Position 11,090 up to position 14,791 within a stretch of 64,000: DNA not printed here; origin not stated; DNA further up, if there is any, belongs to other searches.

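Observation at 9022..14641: Stand-alone AddB-like Fe-S nuclease translationally coupled to recG, with no AddA/UvrD-type helicase partner in 64 kb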

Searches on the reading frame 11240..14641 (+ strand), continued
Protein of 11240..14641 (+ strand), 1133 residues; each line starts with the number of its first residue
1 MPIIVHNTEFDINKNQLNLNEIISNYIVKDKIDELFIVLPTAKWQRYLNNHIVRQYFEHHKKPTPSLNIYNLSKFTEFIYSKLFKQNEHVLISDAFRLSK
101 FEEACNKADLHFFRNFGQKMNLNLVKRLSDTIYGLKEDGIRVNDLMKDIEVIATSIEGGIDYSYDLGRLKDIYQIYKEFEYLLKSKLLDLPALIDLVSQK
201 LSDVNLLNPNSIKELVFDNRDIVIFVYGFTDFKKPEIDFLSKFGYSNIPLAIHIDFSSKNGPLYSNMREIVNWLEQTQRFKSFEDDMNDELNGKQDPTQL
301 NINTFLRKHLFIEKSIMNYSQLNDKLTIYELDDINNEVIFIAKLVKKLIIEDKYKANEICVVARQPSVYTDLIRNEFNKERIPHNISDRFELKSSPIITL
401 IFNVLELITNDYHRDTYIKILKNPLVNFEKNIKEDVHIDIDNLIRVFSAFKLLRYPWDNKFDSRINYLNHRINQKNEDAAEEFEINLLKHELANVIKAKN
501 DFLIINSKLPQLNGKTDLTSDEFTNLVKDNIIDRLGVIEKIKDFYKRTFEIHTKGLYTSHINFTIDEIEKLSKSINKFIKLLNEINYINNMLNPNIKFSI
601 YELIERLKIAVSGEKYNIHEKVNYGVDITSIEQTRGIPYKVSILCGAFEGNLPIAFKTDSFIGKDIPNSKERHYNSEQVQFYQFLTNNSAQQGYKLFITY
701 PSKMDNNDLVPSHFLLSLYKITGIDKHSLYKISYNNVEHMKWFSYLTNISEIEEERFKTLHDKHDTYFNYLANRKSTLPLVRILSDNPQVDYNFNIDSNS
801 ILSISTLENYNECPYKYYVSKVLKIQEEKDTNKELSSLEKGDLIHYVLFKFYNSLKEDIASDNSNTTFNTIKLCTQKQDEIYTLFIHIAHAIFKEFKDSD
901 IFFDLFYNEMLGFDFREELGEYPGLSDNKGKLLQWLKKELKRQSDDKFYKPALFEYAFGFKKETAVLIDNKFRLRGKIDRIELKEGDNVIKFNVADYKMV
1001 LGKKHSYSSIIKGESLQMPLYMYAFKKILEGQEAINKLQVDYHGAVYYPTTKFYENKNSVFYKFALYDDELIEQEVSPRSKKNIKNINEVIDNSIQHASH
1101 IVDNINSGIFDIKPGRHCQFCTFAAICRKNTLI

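Call 29: find_encoding_contigs(protein=P0020, flank=10000, max_places=2)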
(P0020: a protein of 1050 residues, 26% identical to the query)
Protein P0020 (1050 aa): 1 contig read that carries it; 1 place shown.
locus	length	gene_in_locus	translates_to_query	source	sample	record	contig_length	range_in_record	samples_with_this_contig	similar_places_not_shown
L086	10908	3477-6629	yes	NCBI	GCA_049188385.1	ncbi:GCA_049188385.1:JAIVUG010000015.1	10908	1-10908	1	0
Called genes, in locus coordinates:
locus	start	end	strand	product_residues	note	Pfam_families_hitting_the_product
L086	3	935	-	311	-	?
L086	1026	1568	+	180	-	PF00578:AhpC-TSA, PF08534:Redoxin, PF20029:DUF6436 (faint), PF13905:Thioredoxin_8 (weak)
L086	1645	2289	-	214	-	-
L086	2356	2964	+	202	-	PF05724:TPMT, PF03848:TehB, PF05175:MTS (weak), PF13847:Methyltransf_31, PF08241:Methyltransf_11, PF08242:Methyltransf_12, PF13649:Methyltransf_25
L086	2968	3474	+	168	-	PF01928:CYTH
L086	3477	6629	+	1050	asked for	PF21445:ADDB_N, PF13361:UvrD_C, PF12705:PDDEXK_1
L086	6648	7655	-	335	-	PF01018:GTP1_OBG, PF01926:MMR_HSR1, PF02421:FeoB_N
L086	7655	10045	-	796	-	-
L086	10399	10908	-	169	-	?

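Call 30: find_encoding_contigs(protein=P0023, flank=10000, max_places=2)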
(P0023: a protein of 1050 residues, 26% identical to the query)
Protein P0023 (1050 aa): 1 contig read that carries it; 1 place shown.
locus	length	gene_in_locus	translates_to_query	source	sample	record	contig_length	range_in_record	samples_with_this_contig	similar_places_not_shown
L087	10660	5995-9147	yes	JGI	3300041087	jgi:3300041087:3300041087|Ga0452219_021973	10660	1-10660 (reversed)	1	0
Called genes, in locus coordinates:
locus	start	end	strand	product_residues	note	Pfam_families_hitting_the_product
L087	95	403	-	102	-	-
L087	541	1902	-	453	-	PF08281:Sigma70_r4_2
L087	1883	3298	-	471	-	PF00246:Peptidase_M14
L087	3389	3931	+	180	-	PF00578:AhpC-TSA, PF08534:Redoxin, PF20029:DUF6436 (faint), PF13098:Thioredoxin_2 (weak), PF13905:Thioredoxin_8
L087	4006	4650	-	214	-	-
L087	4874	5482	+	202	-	PF05724:TPMT, PF03848:TehB (weak), PF13847:Methyltransf_31, PF08241:Methyltransf_11, PF08242:Methyltransf_12 (weak), PF13649:Methyltransf_25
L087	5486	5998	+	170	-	PF01928:CYTH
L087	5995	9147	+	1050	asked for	PF21445:ADDB_N, PF13361:UvrD_C, PF12705:PDDEXK_1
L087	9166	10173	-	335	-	PF01018:GTP1_OBG, PF01926:MMR_HSR1, PF02421:FeoB_N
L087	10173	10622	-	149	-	-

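Call 52: predict_structure(alignment_id=A1)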
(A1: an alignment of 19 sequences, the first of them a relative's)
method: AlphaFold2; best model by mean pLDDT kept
length: 1133 residues; sequences in the alignment: 19
mean_pLDDT: 81.9   pTM: 0.67
mean pLDDT of the five models: 81.9, 80.6, 78.4, 77.0, 76.1
residues with pLDDT >= 90: 336; 70-90: 610; 50-70: 140; < 50: 47
segments of 3 or more residues with pLDDT < 50: 159-161, 727-729, 761-780, 862-866, 1033-1036, 1124-1126, 1128-1133
pLDDT, mean of each block of 10 residues (from residue 1): 86 85 93 93 88 94 93 93 87 88 90 82 87 88 90 65 76 94 85 92 85 89 90 89 90 80 79 88 67 67 84 82 86 90 92 91 84 86 80 91 92 89 88 81 87 77 87 79 82 94 90 85 94 92 86 63 82 93 91 88 90 83 83 85 92 75 76 87 80 85 86 89 59 57 72 65 45 43 54 80 88 81 64 67 86 77 55 85 93 81 85 89 86 86 75 83 83 90 78 85 82 89 89 59 85 58 83 76 84 93 86 61 52 46
secondary structure, 60 per line:
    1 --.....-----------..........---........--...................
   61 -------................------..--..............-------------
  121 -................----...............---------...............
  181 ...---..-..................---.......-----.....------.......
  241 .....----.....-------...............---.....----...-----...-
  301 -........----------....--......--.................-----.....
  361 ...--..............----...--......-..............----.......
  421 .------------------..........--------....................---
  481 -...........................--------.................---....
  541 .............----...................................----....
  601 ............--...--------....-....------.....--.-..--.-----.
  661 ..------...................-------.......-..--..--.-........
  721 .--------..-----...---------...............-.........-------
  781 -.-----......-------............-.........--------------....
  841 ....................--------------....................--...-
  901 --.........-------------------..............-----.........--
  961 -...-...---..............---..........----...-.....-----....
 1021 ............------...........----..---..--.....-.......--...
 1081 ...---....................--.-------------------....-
elements in order (helices of 4 or more, strands of 3 or more residues): E3-7 H19-28 E35-39 H42-60 E68-71 H72-83 H94-107 H122-137 H142-156 H166-183 H190-207 H211-217 E223-227 H234-245 E250-254 H262-276 E280-284 H302-309 H320-323 E326-331 H334-350 E359-363 H366-379 E384-386 E389-391 H396-409 H414-421 H440-449 H458-477 H482-508 E517-519 H520-533 H537-553 H558-592 E597-599 H600-612 E615-617 E626-629 H631-634 E641-645 H669-687 E695-701 H713-721 H749-763 H765-773 H788-793 E801-803 H804-812 H814-822 H837-860 H875-894 H903-911 H931-944 E950-958 E966-968 E972-985 E989-998 H1007-1011 H1017-1032 E1039-1049 E1063-1067 H1069-1075 H1078-1083 H1087-1106 H1129-1132
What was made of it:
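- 11240..14641 (+): addB-type gene (1133 aa; NCBI protein HRP01703.1, named there 'exodeoxyribonuclease V subunit gamma'). The AF2 model has pLDDT 81.9 (call 52).
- On AddB (subunit B of AddAB/RexAB): AF2 model pLDDT 81.9 (call 52).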
